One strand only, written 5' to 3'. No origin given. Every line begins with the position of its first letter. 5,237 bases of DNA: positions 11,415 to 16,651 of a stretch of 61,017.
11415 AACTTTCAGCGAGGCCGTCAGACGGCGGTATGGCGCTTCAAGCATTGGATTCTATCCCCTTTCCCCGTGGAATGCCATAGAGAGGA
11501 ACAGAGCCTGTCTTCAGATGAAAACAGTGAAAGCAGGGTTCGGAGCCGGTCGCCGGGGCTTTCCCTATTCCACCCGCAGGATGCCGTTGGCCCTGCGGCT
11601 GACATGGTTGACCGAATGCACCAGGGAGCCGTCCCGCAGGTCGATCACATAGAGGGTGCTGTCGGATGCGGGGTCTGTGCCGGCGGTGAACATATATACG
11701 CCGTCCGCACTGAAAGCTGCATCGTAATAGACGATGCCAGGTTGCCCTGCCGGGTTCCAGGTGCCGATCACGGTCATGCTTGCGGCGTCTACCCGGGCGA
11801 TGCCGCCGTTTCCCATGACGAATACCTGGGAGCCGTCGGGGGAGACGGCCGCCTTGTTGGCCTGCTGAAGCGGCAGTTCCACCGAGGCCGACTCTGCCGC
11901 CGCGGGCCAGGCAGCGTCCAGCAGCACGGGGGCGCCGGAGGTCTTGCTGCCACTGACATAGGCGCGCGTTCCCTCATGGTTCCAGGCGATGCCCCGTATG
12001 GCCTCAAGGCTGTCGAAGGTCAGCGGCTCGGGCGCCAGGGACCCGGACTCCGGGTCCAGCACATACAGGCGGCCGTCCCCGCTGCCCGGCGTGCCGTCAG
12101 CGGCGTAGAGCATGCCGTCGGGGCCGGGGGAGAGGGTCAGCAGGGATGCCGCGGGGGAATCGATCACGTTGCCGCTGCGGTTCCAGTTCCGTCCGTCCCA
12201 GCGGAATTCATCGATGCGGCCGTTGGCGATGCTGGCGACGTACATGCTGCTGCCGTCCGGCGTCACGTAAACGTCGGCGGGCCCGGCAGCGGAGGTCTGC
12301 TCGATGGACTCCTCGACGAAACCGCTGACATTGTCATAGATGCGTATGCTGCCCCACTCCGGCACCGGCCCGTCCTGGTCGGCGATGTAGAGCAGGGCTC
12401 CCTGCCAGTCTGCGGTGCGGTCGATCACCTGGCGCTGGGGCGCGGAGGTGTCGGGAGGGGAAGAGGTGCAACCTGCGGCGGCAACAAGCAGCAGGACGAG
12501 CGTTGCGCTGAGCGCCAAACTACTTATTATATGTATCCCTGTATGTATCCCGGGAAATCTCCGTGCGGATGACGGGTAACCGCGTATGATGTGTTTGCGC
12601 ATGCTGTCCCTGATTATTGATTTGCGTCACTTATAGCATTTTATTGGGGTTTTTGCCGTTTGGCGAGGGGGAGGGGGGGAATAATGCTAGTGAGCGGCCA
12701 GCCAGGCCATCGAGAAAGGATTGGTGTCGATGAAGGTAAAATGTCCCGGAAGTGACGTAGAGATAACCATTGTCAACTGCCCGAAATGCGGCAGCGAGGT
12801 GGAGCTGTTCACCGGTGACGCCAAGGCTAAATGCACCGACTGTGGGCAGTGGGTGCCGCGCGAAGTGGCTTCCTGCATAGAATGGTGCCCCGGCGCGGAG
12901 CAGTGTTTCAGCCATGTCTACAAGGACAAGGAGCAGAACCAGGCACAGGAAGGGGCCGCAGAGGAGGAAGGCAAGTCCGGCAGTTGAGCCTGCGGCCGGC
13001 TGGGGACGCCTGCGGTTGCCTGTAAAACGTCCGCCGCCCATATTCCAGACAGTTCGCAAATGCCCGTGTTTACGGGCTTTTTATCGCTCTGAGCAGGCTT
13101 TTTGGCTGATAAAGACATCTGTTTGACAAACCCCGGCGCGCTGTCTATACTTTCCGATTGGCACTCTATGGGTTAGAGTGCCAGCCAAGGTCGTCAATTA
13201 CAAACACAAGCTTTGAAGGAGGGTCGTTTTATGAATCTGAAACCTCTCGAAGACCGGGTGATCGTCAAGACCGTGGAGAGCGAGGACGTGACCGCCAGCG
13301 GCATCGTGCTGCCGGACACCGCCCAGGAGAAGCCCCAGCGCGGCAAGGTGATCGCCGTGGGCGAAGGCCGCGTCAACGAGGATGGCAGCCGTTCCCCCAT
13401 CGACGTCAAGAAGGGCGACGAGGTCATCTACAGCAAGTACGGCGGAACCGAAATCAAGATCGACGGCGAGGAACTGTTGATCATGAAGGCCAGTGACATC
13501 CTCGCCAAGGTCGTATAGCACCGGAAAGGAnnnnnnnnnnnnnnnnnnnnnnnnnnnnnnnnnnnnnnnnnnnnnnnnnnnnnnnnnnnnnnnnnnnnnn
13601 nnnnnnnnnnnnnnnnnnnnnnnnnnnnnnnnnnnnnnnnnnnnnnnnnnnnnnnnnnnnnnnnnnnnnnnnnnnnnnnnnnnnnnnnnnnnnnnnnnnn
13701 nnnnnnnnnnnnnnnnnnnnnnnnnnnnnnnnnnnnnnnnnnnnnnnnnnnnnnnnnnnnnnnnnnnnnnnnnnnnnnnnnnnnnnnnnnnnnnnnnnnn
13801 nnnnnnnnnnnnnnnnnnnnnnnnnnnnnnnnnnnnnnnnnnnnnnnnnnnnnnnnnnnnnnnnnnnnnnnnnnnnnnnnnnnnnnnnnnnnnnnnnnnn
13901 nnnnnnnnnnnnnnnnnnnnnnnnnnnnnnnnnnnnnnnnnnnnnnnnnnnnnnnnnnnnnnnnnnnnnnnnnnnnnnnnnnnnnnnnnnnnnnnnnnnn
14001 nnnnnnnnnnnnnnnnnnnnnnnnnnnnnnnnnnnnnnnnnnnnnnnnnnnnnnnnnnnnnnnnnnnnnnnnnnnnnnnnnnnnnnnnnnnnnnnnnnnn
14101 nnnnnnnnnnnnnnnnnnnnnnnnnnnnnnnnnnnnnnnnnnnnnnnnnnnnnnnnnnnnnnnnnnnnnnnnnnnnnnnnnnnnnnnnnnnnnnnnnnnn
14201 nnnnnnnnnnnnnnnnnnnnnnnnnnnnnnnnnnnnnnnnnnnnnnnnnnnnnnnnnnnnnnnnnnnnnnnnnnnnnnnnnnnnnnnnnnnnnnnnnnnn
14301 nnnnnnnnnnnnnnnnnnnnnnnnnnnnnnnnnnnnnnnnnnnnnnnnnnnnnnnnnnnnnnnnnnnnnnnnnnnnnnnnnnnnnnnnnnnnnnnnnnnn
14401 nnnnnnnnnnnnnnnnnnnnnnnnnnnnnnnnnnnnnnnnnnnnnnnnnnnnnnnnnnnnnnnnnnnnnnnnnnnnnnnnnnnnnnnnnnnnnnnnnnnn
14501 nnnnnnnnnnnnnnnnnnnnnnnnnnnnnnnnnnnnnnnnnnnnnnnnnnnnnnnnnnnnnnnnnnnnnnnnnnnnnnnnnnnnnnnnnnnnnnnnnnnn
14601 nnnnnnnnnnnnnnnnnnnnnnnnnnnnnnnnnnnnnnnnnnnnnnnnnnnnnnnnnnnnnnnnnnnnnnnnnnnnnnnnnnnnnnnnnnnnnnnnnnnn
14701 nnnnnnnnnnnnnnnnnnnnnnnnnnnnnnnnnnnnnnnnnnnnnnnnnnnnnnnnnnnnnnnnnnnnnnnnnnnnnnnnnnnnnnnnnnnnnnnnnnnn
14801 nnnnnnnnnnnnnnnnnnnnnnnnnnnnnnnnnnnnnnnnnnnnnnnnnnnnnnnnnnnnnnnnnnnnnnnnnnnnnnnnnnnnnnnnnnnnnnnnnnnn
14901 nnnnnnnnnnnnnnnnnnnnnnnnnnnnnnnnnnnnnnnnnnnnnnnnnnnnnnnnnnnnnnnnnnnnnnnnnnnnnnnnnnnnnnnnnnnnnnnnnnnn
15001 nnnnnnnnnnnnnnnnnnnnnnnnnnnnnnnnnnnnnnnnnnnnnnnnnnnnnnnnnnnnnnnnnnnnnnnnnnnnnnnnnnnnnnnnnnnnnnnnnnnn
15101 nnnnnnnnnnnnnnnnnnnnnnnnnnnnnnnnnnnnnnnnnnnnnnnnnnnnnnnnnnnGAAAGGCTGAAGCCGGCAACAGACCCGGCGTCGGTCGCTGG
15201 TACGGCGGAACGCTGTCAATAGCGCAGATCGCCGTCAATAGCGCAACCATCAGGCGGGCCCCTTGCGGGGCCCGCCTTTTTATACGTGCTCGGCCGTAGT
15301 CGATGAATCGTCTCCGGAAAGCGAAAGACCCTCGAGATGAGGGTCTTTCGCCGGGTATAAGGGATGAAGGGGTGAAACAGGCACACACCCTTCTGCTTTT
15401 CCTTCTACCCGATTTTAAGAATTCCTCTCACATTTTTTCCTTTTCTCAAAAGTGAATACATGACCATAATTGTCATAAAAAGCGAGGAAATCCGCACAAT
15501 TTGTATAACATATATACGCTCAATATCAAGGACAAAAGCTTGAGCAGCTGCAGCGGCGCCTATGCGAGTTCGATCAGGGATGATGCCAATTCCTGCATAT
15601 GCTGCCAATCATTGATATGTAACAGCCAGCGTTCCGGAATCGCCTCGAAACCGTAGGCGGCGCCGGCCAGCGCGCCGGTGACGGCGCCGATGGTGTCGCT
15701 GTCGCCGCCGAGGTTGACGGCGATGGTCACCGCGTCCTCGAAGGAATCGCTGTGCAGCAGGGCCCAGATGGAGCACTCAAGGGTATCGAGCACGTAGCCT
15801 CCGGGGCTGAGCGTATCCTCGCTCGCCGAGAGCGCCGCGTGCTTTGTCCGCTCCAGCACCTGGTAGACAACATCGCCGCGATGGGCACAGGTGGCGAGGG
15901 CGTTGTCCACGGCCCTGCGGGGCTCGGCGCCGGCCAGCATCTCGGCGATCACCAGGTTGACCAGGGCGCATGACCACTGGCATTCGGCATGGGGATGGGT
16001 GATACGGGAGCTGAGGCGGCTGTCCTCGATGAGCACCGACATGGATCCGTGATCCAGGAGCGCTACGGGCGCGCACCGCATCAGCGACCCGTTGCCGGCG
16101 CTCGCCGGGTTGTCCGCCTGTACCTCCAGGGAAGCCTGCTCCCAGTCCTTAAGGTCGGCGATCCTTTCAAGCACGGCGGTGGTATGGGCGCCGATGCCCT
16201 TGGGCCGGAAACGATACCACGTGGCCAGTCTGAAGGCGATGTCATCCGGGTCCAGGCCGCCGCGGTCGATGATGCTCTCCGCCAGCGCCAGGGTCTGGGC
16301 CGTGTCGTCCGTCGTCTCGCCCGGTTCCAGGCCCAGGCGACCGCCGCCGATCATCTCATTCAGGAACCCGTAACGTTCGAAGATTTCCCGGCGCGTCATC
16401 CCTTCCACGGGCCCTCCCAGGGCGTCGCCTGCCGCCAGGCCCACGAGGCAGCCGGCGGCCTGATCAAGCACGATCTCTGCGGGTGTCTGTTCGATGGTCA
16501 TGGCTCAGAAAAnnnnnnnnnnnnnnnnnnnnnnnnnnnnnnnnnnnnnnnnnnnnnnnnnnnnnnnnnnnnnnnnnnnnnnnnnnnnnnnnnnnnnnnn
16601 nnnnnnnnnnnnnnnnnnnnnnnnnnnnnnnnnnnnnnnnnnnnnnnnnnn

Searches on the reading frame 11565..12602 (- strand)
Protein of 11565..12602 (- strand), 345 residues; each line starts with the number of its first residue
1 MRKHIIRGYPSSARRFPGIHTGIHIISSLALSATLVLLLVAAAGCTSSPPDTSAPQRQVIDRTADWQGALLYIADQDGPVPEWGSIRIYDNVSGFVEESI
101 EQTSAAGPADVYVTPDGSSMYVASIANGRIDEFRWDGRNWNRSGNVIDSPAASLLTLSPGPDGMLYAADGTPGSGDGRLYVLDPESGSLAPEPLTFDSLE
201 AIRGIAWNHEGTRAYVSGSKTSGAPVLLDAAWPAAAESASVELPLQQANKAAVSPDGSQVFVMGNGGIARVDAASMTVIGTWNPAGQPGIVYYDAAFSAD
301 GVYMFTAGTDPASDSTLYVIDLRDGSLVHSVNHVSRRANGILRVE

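Call 29: search_protein_families(library=pfam, proteins=[window:11565-12602:-], max_evalue=0.00001)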
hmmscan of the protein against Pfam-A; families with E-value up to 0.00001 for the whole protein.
window:11565-12602:- (345 aa): 1 family
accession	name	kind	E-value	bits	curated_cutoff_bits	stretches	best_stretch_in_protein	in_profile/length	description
PF08450.18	SGL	-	1.6e-06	28.3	26.3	0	172-221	110-155/246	SMP-30/Gluconolactonase/LRE-like region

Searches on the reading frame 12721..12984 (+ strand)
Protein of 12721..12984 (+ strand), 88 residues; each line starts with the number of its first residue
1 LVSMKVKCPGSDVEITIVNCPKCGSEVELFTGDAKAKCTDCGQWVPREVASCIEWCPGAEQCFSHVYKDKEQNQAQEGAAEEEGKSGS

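Call 80: search_protein_families(library=pfam, proteins=[window:12721-12984:+], max_evalue=0.1)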
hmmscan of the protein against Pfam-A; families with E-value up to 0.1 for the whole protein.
window:12721-12984:+ (88 aa): 13 families
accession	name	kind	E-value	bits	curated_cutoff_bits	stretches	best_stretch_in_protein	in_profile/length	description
PF03119.21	DNA_ligase_ZBD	-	0.00017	21.8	25.8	1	19-39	1-21/27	NAD-dependent DNA ligase C4 zinc finger domain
PF03604.18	Zn_ribbon_RPAB4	-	0.003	17.7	24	1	19-42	2-24/32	DNA directed RNA polymerase, 7 kDa subunit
PF22191.2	IBR_1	-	0.0047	17.2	27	1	18-42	4-28/47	IBR domain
PF12773.13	DZR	-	0.0048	17.5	27.3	1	18-53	13-42/45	Double zinc ribbon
PF08274.17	Zn_Ribbon_YjdM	-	0.024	15.1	30.8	1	19-42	4-26/30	PhnA Zinc-Ribbon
PF21344.3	Zn_ribbon_LysW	-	0.03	14.4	27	1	16-29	20-33/46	Alpha-aminoadipate carrier protein LysW-like, globular domain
PF22747.2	Zn_ribbon_DUF2089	-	0.032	14.8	27.6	1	10-28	5-23/32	DUF2089 zinc ribbon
PF13240.11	Zn_Ribbon_1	-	0.034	14.4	25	0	20-27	2-9/23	zinc-ribbon domain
PF01667.23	Ribosomal_S27e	-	0.034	14.3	24.5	0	18-45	8-36/55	Ribosomal protein S27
PF07503.17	zf-HYPF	-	0.048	13.9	23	0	18-29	22-33/34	HypF finger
PF17981.7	ADD_ATRX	-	0.05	13.9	25.7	0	13-33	7-27/56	Cysteine Rich ADD domain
PF23580.1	Znf_XAF1_N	-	0.057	13.3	27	1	35-47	5-17/30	XIAP-associated factor 1-like, N-terminal zinc finger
PF09297.16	Zn_ribbon_NUD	-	0.058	13.5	24.8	0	20-43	6-29/32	NADH pyrophosphatase zinc ribbon domain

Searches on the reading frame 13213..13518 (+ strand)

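Call 29: search_protein_families(library=pfam, proteins=[window:13213-13518:+], max_evalue=0.00001)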
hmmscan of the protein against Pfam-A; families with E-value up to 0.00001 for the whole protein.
window:13213-13518:+ (101 aa): 1 family
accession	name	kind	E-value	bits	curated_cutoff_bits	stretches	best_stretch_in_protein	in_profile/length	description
PF00166.26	Cpn10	-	6e-37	126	21.1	1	8-100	1-93/93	Chaperonin 10 Kd subunit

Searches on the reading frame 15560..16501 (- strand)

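Call 29: search_protein_families(library=pfam, proteins=[window:15560-16501:-], max_evalue=0.00001)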
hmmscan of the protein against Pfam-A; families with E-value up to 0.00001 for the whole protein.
window:15560-16501:- (313 aa): 1 family
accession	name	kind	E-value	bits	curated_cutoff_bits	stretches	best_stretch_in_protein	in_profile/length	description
PF03747.19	ADP_ribosyl_GH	-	1.1e-82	278.3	26.2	1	17-291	1-287/287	ADP-ribosylglycohydrolase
